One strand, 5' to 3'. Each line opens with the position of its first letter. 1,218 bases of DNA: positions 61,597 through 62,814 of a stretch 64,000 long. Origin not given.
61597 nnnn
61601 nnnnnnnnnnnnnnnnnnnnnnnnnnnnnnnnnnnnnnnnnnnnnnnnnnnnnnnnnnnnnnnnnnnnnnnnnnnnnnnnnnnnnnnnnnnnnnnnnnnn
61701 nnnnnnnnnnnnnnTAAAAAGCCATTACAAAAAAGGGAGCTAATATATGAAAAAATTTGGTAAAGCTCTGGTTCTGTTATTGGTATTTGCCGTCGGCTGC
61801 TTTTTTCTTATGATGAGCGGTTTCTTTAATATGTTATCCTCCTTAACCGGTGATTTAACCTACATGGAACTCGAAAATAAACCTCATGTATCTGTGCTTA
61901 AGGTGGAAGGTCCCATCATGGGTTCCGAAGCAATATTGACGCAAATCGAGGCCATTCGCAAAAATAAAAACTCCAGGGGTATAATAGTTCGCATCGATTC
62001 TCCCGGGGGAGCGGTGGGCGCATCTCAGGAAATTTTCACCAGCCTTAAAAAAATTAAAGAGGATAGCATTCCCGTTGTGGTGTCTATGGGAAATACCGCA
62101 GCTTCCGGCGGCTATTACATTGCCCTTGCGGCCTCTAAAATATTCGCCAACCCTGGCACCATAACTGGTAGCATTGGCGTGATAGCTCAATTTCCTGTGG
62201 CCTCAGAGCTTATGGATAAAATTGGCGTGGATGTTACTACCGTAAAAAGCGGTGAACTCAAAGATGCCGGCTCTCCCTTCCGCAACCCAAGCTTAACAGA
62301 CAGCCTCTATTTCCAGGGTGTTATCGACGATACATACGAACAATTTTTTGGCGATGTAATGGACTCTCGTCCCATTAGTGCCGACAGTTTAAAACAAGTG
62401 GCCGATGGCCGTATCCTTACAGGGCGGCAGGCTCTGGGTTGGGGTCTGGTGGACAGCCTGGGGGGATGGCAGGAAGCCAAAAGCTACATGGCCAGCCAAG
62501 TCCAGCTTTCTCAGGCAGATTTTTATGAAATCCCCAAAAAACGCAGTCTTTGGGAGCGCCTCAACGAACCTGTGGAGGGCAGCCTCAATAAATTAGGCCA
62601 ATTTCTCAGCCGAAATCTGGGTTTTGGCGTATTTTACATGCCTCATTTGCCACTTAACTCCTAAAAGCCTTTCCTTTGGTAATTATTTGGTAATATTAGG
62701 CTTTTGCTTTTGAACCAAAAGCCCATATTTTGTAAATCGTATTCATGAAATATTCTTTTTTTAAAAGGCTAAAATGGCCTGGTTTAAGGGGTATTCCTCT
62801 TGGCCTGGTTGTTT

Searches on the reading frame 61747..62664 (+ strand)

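Call 78: search_protein_families(library=pfam, proteins=[window:61747-62664:+], max_evalue=0.0001)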
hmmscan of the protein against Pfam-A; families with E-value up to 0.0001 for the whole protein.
window:61747-62664:+ (305 aa): 4 families
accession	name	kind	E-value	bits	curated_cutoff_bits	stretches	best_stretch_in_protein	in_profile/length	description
PF01343.23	Peptidase_S49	-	1.1e-46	159.1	24.9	1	104-254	3-153/154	Peptidase family S49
PF25145.1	NfeD1b_N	-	1.2e-10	41.7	40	1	72-148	27-100/189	NfeD1b, N-terminal domain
PF00574.28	CLP_protease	-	6.8e-08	33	20.2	1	60-131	30-98/182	Clp protease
PF01972.22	SDH_protease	-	1.1e-07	31.6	31.3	1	60-155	78-168/286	ClpP-like SDH-type serine proteinase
